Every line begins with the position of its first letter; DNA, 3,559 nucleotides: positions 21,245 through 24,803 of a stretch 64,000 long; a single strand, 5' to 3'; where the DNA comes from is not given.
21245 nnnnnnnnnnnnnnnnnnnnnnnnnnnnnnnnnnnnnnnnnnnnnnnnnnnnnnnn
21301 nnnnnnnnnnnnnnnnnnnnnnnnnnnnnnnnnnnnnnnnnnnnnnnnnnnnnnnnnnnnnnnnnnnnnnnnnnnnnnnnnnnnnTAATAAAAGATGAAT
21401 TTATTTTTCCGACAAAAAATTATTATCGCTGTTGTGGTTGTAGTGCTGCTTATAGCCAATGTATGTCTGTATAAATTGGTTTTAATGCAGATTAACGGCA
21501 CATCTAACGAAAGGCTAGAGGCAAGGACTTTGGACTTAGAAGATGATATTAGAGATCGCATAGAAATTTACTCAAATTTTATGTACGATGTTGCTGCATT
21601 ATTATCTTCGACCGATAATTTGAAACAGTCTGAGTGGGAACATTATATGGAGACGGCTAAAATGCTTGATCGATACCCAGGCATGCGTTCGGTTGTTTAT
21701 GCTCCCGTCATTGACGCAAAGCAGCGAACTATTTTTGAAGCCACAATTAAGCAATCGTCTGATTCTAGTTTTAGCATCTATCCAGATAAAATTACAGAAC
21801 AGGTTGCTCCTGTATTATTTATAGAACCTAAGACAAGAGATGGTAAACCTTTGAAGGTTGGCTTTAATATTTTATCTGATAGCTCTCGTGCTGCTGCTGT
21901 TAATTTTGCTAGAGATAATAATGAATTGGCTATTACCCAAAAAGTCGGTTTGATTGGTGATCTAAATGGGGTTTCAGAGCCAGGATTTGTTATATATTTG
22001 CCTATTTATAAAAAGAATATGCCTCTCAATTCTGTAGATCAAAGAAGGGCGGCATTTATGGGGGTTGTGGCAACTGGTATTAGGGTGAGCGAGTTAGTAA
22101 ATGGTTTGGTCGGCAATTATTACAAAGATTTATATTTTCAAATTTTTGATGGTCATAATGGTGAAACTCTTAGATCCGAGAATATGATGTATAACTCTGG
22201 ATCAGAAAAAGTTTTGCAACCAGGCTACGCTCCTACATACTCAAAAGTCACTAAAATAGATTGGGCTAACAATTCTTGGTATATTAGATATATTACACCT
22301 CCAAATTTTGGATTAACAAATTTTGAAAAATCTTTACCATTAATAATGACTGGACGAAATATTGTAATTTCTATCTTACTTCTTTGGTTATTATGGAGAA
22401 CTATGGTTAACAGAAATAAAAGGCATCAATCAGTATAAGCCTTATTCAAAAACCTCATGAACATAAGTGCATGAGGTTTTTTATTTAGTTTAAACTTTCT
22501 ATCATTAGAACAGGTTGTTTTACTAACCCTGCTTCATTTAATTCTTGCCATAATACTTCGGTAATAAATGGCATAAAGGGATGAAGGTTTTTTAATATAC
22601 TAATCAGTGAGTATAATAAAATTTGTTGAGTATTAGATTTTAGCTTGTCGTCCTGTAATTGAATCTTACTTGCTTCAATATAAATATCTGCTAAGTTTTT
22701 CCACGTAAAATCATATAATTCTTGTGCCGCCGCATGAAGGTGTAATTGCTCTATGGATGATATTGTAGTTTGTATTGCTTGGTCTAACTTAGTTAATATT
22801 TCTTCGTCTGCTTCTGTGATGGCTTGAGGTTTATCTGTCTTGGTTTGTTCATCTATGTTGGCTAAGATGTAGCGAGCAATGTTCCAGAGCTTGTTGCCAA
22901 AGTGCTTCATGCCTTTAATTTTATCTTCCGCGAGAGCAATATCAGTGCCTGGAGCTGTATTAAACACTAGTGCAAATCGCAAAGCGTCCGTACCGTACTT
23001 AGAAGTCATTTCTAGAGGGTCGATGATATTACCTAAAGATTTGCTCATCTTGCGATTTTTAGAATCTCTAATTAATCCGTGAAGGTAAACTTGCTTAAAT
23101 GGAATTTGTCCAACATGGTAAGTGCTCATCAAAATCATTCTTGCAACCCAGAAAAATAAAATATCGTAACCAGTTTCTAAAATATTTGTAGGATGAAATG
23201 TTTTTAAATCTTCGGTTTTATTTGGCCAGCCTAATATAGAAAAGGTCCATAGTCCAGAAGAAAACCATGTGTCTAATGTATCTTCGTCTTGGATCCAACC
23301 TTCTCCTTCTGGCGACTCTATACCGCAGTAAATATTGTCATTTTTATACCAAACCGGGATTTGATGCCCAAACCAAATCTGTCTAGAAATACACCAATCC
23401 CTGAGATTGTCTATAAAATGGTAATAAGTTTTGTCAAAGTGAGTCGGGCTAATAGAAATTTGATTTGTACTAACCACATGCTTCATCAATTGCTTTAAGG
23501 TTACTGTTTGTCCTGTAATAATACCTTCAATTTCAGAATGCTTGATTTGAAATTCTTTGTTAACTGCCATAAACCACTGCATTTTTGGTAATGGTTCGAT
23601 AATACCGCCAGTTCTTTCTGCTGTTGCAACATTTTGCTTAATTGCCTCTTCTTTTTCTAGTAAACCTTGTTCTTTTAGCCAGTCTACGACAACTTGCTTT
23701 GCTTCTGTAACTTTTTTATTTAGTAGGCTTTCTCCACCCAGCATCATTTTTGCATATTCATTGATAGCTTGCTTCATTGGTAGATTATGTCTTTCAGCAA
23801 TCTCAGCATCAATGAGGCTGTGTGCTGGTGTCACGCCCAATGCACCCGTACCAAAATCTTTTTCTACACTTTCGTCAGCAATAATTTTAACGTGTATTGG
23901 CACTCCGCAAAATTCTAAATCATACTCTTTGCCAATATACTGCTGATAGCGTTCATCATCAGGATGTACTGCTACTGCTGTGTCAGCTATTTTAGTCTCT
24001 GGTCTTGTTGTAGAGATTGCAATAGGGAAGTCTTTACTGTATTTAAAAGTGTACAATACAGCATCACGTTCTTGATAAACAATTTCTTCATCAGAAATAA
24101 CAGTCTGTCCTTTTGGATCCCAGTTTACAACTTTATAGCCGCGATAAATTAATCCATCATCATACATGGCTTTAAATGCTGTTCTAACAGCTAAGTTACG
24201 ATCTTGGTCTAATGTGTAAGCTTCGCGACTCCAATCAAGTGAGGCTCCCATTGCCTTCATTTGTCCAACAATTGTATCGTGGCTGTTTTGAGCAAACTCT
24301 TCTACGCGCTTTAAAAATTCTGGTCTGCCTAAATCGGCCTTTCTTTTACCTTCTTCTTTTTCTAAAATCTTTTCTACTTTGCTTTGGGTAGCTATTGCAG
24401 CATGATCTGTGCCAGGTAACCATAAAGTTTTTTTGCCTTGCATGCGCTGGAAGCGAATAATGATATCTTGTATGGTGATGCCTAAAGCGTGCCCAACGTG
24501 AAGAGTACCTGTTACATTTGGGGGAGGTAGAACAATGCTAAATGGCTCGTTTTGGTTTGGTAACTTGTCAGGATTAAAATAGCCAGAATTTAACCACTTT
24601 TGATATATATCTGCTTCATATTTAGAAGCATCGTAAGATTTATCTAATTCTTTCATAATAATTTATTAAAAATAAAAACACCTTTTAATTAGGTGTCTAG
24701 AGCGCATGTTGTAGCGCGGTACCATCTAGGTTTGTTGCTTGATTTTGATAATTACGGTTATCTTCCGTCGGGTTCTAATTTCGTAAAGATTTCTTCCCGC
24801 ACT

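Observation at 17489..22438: Cohesin-dockerin surface-assembly operon with an orphan CHASE sensor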

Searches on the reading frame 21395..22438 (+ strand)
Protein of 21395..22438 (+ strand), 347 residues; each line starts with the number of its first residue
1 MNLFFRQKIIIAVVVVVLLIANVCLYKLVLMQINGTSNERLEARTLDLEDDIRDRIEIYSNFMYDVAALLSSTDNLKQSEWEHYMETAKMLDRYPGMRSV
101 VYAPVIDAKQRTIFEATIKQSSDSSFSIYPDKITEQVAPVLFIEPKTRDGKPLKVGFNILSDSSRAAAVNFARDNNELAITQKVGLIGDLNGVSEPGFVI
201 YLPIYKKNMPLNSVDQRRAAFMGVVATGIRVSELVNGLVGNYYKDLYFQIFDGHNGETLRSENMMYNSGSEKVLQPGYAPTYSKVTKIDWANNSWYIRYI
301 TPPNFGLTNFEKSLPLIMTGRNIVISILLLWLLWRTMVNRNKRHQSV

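Call 3: search_protein_families(library=pfam, proteins=[window:21395-22438:+], max_evalue=1)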
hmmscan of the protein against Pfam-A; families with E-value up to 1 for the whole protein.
window:21395-22438:+ (347 aa): 3 families
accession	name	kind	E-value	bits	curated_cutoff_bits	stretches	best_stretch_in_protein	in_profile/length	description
PF03924.19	CHASE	-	1.9e-38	132.6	25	1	75-257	2-183/189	CHASE domain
PF04622.18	ERG2_Sigma1R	-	0.087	12.6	21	1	236-283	106-155/210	ERG2 and Sigma1 receptor like protein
PF06668.17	ITI_HC_C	-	0.22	11.6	27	1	225-271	114-161/189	Inter-alpha-trypsin inhibitor heavy chain C-terminus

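Call 4: search_protein_families(library=ncbifam, proteins=[window:21395-22438:+], max_evalue=1)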
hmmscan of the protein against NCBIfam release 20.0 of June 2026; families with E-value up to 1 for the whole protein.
window:21395-22438:+ (347 aa): 0 families

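Call 7: find_encoding_contigs(protein=window:21395-22438:+, flank=10000, max_places=6)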
Protein window:21395-22438:+ (347 aa): 1 contig read that carries it; 1 place shown.
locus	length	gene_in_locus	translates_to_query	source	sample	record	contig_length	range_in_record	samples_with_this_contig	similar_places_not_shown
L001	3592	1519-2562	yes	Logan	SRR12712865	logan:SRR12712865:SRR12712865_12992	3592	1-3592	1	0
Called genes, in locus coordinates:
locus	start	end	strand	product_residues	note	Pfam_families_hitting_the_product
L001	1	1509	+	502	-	?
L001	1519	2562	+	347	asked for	PF03924:CHASE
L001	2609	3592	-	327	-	?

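Call 27: find_homologous_proteins(query=window:21395-22435:+, max_evalue=0.001)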
Query window:21395-22435:+ (347 aa): 5 proteins with E <= 0.001 among 4929 candidates.
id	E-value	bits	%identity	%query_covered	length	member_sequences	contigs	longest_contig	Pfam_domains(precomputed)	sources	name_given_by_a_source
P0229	3.2e-228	774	100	100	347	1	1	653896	PF03924.20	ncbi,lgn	-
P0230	3.6e-125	435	56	98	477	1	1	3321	PF13426.14,PF13188.14,PF00989.32,PF03924.20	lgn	-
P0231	7.5e-124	431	56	100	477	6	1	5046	PF13426.14,PF00989.32,PF03924.20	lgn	-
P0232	6.8e-13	66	23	96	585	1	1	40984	PF02518.32,PF00512.32,PF03924.20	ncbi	-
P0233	8.1e-9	53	26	81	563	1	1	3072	PF07536.21,PF03924.20,PF07568.19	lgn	-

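Call 72: search_protein_representatives(protein=window:21395-22435:+)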
Query: 347 residues. Proteins with E-value up to 0.001 (for the whole library): 10287; up to 1e-10: 5579; up to 1e-30: 140. The best 150 are listed.
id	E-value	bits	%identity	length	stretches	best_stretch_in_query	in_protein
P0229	1.0e-228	774.1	100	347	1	1-347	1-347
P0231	2.4e-124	431.0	57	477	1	6-344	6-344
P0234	2.9e-59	217.2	34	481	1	5-333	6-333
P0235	3.6e-57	210.3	34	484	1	2-332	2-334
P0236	2.4e-53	197.7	30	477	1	1-334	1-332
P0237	5.1e-53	196.6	31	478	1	5-337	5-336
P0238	5.7e-49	183.3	31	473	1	7-327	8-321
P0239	3.6e-48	180.7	29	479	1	8-342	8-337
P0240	1.9e-47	178.3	30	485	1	1-335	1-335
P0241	3.9e-47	177.3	30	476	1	7-318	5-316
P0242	3.2e-43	164.4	30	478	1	5-337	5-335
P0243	4.1e-43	164.1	29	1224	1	6-334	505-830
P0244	7.0e-43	163.3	30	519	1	11-338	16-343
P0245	1.3e-42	162.5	29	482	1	1-337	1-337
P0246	1.1e-38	149.5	29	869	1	14-338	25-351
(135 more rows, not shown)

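Call 73: find_encoding_contigs(protein=P0234, flank=8000, max_places=2)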
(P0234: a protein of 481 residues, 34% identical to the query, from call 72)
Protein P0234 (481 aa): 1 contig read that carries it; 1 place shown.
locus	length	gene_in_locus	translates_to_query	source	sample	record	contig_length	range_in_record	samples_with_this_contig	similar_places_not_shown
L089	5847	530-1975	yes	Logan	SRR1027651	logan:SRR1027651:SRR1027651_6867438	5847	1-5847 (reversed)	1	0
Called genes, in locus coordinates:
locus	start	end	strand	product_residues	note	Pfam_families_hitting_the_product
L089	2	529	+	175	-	?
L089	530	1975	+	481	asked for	PF03924:CHASE, PF00989:PAS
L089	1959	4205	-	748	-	PF00133:tRNA-synt_1, PF09334:tRNA-synt_1g, PF01406:tRNA-synt_1e (weak), PF08264:Anticodon_1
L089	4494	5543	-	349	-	PF00814:TsaD, PF02543:Carbam_trans_N (faint), PF22521:HypF_C_2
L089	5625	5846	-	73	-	?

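Call 74: find_encoding_contigs(protein=P0231, flank=8000, max_places=2)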
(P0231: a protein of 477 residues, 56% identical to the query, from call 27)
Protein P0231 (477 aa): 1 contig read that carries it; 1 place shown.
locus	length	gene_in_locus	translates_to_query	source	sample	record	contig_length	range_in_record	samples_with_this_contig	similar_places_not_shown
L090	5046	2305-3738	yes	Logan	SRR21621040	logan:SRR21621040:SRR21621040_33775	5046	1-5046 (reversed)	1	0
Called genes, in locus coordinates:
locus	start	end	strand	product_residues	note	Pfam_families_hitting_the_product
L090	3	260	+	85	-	?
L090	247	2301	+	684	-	-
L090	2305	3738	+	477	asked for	PF03924:CHASE, PF00989:PAS, PF13426:PAS_9 (weak)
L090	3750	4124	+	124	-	-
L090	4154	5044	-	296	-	?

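Call 85: find_encoding_contigs(protein=P0236, flank=8000, max_places=2)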
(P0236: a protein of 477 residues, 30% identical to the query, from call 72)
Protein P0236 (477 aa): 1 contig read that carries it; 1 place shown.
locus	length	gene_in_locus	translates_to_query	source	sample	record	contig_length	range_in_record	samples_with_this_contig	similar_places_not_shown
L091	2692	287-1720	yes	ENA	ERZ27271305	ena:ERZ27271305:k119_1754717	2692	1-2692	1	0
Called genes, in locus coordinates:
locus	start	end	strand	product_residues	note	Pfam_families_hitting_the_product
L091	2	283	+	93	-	?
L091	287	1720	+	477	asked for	PF03924:CHASE, PF00989:PAS, PF13426:PAS_9 (weak)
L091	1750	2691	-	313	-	?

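Call 86: find_encoding_contigs(protein=P0239, flank=8000, max_places=2)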
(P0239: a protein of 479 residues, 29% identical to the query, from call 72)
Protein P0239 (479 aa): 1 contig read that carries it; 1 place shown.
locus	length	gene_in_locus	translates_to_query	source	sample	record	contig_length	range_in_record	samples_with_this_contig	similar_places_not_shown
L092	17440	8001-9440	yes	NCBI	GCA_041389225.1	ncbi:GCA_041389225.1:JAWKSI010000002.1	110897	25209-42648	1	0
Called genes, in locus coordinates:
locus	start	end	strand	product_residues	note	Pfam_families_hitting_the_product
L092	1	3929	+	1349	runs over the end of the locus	-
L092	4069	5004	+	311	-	PF17936:Big_6 (faint), PF00404:Dockerin_1 (weak)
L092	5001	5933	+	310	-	-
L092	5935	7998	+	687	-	PF19077:Big_13 (faint)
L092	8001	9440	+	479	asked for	PF03924:CHASE, PF00989:PAS (weak)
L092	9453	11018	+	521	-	PF25919:BSH_CusB (faint), PF25881:HH_YBHG (faint), PF25954:Beta-barrel_RND_2 (faint), PF25990:Beta-barrel_YknX (faint), PF25967:RND-MFP_C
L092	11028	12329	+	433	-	PF02687:FtsX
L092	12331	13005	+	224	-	PF02463:SMC_N (faint), PF00005:ABC_tran, PF13304:AAA_21 (faint)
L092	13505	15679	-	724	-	PF00133:tRNA-synt_1, PF01406:tRNA-synt_1e (faint), PF09334:tRNA-synt_1g (weak), PF08264:Anticodon_1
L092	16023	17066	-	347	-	PF00814:TsaD, PF22521:HypF_C_2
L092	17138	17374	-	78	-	PF04070:DUF378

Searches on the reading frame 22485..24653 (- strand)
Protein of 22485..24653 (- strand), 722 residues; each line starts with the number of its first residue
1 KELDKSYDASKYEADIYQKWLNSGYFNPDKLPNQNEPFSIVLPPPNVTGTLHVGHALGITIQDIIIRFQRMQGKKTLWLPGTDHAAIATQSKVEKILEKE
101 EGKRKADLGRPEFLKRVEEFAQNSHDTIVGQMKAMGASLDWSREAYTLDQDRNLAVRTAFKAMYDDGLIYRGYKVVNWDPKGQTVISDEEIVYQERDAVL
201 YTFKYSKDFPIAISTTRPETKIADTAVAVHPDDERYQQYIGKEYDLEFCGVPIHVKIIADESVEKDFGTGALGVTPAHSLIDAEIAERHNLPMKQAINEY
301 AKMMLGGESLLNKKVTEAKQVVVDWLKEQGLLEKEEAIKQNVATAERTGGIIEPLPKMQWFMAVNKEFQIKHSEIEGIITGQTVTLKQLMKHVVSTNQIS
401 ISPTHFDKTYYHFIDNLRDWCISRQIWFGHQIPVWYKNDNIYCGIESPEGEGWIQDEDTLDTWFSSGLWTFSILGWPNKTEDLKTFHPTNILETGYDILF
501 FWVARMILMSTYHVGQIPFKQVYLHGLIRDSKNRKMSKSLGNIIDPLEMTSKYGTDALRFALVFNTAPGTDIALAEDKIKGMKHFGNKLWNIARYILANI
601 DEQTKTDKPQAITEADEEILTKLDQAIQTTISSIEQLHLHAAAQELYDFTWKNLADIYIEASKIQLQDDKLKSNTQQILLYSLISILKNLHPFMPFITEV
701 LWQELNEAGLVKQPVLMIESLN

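Call 81: list_cluster_members(proteins=[P0001, P0121, P0229, window:22485-24653:-])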
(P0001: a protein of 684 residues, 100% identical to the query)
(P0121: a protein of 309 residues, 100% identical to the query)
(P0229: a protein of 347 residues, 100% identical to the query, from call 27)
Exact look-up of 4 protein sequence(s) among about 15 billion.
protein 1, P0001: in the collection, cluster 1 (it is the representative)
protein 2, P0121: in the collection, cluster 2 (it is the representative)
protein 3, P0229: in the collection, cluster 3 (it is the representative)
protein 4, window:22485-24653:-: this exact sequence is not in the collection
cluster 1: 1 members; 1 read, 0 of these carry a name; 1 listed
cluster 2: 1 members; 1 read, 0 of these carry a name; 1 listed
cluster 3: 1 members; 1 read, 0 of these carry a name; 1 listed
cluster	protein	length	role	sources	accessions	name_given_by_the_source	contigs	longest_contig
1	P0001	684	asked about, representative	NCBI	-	-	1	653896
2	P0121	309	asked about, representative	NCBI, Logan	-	-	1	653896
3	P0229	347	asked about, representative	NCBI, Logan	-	-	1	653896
